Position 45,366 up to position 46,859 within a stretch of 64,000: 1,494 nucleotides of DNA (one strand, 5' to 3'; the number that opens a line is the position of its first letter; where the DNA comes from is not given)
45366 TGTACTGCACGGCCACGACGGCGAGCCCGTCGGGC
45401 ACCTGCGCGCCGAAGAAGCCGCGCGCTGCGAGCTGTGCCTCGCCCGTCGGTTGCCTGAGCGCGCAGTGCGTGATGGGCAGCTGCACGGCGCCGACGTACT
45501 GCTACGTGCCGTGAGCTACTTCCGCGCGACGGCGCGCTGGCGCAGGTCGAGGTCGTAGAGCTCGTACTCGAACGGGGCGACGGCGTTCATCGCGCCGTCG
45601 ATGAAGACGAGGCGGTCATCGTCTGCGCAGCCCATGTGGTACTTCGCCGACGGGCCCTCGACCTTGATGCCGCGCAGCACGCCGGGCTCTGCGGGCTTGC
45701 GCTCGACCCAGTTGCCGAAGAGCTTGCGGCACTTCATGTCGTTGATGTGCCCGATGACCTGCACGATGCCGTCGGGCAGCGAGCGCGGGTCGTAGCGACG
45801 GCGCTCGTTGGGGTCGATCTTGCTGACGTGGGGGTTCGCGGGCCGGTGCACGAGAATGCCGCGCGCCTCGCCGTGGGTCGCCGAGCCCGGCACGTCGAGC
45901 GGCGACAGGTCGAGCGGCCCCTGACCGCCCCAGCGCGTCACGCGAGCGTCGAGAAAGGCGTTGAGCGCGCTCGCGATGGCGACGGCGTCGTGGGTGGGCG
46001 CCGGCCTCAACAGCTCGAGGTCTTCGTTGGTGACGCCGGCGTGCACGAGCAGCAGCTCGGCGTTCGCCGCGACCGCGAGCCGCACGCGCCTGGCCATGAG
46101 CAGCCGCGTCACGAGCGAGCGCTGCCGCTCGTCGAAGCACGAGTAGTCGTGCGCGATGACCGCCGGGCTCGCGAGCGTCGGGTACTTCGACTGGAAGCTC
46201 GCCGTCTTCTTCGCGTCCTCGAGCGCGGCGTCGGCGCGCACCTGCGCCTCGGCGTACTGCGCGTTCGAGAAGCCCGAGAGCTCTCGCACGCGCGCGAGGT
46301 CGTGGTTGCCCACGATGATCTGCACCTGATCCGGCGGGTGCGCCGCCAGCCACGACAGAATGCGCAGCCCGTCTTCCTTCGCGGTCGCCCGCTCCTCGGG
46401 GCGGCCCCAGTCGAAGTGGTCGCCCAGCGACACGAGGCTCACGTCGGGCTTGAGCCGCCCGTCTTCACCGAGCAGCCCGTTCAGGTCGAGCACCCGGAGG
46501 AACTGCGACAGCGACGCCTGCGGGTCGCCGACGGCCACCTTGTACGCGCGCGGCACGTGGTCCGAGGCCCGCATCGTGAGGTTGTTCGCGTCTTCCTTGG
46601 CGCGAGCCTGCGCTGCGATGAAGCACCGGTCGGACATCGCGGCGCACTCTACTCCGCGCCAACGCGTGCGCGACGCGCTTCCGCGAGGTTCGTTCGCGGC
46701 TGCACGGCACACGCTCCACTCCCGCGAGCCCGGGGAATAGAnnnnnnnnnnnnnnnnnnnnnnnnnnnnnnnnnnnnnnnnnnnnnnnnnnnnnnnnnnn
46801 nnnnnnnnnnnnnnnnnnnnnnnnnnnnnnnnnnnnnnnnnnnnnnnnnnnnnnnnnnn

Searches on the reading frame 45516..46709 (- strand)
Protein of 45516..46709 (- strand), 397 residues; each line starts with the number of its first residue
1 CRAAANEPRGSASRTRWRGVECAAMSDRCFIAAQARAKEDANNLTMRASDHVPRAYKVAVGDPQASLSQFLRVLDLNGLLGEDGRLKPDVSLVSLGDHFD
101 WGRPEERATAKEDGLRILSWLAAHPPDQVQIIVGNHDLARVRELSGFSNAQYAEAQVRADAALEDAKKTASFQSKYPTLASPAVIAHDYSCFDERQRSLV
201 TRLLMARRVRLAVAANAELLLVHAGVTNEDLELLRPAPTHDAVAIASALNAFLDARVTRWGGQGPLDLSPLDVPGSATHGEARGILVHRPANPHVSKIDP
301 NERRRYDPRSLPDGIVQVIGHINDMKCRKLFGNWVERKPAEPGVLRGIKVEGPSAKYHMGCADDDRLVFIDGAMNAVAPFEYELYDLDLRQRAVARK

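Call 6: search_protein_families(library=pfam, proteins=[window:45516-46709:-], max_evalue=0.1)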
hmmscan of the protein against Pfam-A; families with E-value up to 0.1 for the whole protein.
window:45516-46709:- (397 aa): 1 family
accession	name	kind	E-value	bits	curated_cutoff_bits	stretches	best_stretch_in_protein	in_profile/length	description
PF00149.33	Metallophos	-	9.9e-05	23.3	21.5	1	59-193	5-114/191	Calcineurin-like phosphoesterase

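Call 33: search_solved_structures(query=window:45516-46637:-, max_evalue=1, show_alignments=2)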
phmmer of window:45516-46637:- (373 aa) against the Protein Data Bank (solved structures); distinct sequences matched with E-value up to 1: 1.
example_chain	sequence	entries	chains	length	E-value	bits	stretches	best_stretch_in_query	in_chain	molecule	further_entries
5x00_A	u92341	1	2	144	0.61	12.4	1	100-141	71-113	Nucleoside diphosphate kinase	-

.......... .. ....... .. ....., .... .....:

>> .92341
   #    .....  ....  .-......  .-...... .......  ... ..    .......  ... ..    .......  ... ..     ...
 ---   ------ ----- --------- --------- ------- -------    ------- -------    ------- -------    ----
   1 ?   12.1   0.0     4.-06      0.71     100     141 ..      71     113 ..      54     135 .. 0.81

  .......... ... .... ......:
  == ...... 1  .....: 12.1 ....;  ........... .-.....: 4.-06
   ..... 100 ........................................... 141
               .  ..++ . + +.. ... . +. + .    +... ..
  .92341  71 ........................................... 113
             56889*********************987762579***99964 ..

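Call 34: search_protein_families(library=ncbifam, proteins=[window:45519-46637:-], max_evalue=0.1)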
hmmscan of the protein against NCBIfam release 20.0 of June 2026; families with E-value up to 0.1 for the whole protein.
window:45519-46637:- (373 aa): 3 families
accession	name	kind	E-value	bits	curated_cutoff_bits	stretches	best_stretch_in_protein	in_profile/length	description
TIGR04123.1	P_estr_lig_assc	hypoth_equivalog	0.012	15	150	1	67-122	67-117/207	ligase-associated DNA damage response endonuclease PdeM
NF005601.0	PRK07337.1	equivalog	0.051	12.7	496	1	181-281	94-192/394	pyridoxal phosphate-dependent aminotransferase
NF053862.1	DS9_1_antiphage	equivalog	0.062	12.1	420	1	72-138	248-313/486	anti-phage phosphoesterase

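Call 60: search_solved_structures(query=A4, max_evalue=10, show_alignments=3)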
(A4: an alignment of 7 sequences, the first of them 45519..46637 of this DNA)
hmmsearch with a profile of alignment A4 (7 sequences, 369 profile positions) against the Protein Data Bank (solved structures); distinct sequences matched with E-value up to 10: 7.
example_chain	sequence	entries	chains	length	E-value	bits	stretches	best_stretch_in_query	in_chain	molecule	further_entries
2dfj_A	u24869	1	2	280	0.72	11.9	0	104-144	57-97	diadenosinetetraphosphatase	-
9olz_A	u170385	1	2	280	0.72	11.9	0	104-144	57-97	Bis(5'-nucleosyl)-tetraphosphatase [symmetrical]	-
9ojd_A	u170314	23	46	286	0.77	11.8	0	104-144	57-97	Bis(5'-nucleosyl)-tetraphosphatase [symmetrical] | Bis(5'-nucleosyl)-tetraphosphatase, symmetrical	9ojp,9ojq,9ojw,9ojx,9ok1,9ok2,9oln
9oly_A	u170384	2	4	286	0.77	11.8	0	104-148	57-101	Bis(5'-nucleosyl)-tetraphosphatase [symmetrical]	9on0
6ggp_A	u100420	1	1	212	1.1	11.3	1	108-171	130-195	Amino acid ABC transporter, periplasmic amino acid-binding protein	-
4prs_A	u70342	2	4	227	1.2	11.2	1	108-171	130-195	ABC-type transporter, periplasmic subunit family 3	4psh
6svf_A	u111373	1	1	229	1.2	11.1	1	108-171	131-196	Amino acid ABC transporter, periplasmic amino acid-binding protein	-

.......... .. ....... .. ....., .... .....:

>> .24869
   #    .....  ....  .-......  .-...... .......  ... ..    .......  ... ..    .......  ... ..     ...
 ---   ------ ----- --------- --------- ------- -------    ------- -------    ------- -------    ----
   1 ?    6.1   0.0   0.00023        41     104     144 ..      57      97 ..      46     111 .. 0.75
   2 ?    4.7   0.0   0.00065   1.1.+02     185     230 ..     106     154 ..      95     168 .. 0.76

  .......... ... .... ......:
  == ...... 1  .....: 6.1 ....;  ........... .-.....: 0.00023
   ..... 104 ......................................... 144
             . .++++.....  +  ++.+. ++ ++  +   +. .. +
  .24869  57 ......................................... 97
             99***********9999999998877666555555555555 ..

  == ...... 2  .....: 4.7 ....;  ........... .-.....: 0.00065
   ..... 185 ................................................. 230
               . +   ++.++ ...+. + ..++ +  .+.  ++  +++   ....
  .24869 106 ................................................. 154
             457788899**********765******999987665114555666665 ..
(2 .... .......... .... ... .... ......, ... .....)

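Call 70: find_homologous_proteins(query=window:45519-46637:-, max_evalue=0.00001)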
Query window:45519-46637:- (373 aa): 357 proteins with E <= 0.00001 among 8000 candidates; the best 120 are listed.
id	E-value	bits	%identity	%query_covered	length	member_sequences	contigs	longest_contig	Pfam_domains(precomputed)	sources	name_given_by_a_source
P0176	1.1e-247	839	100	100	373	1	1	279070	-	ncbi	-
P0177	3.4e-198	676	81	100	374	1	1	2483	-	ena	-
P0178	5.4e-192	656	78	100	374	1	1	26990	-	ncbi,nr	ncbi:MAG: metallophosphoesterase [Myxococcaceae bacterium]|nr:metallophosphoesterase [Myxococcaceae 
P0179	2.2e-191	654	77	100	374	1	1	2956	-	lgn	-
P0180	5.9e-188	643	77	100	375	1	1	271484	-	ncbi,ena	-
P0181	5.4e-187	639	78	100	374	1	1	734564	-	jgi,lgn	-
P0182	2.0e-183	628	75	100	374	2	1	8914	-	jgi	jgi:hypothetical protein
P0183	8.7e-181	619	73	100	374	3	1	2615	-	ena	-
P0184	5.1e-177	607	73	100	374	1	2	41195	-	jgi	jgi:hypothetical protein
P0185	2.0e-174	598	72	100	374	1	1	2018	-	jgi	jgi:hypothetical protein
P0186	1.5e-173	595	72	100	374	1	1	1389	-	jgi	jgi:hypothetical protein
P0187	9.2e-167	573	76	89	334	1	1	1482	-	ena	-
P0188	3.9e-152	525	65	99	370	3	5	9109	-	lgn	-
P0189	4.1e-152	525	65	99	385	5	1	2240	-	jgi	-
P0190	6.4e-147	508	64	99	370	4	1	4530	-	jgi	jgi:hypothetical protein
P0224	4.4e-118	413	51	100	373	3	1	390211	-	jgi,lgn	jgi:hypothetical protein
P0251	6.5e-92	327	49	95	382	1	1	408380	-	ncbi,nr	ncbi:MAG: metallophosphoesterase [Archangiaceae bacterium]|nr:metallophosphoesterase [Archangiaceae 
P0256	5.6e-91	323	52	89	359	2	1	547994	-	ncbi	ncbi:MAG: metallophosphoesterase [Myxococcaceae bacterium]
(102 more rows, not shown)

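Call 72: find_encoding_contigs(protein=P0251, flank=4000, max_places=1)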
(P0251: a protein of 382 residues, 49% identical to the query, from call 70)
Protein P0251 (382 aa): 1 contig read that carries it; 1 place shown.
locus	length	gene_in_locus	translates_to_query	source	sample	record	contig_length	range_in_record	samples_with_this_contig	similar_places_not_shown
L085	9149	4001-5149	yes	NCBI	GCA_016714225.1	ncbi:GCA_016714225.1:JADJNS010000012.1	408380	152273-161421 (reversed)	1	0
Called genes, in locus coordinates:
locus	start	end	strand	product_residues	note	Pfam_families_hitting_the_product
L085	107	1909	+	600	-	PF00501:AMP-binding, PF23562:AMP-binding_C_3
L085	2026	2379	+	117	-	PF14864:Alkyl_sulf_C, PF02036:SCP2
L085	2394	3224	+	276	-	-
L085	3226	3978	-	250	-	PF01925:TauE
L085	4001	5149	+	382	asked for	-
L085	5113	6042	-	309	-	PF03372:Exo_endo_phos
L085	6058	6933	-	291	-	PF07812:TfuA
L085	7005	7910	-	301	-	PF02624:YcaO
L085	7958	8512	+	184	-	PF12804:NTP_transf_3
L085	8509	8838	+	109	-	PF02452:PemK_toxin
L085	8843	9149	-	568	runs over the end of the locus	-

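Call 73: find_encoding_contigs(protein=P0256, flank=4000, max_places=1)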
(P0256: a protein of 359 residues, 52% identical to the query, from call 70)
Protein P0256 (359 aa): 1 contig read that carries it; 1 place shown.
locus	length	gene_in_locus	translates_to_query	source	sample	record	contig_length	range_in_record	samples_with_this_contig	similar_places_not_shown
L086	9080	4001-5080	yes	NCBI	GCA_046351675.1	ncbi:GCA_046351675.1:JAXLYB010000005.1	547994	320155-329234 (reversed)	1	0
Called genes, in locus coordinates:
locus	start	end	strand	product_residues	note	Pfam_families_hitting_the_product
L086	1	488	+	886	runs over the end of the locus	PF01627:Hpt, PF02895:H-kinase_dim, PF02518:HATPase_c, PF01584:CheW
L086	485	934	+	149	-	PF01584:CheW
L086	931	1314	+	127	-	PF00072:Response_reg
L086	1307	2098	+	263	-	PF03705:CheR_N (faint), PF01739:CheR, PF08242:Methyltransf_12 (weak), PF13649:Methyltransf_25 (faint)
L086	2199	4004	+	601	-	PF00501:AMP-binding, PF23562:AMP-binding_C_3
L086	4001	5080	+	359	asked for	-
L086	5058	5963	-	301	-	PF03372:Exo_endo_phos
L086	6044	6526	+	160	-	PF16697:Yop-YscD_cpl (weak), PF00498:FHA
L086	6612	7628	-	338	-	PF07812:TfuA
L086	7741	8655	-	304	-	PF02624:YcaO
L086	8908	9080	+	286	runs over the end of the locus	PF00892:EamA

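Call 74: find_encoding_contigs(protein=P0224, flank=4000, max_places=1)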
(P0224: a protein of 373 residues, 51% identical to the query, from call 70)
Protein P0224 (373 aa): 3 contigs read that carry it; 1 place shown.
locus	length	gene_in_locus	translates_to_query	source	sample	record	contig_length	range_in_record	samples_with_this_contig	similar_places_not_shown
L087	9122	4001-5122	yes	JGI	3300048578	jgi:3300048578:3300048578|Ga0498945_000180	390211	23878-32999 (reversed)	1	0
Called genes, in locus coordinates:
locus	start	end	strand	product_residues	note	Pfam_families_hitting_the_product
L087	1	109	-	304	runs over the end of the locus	PF00326:Peptidase_S9 (weak)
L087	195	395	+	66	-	-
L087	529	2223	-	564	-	PF00069:Pkinase, PF07714:PK_Tyr_Ser-Thr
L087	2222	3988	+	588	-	PF00069:Pkinase, PF07714:PK_Tyr_Ser-Thr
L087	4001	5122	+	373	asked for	-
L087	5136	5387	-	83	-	-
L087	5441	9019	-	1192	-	PF00069:Pkinase, PF07714:PK_Tyr_Ser-Thr, PF13646:HEAT_2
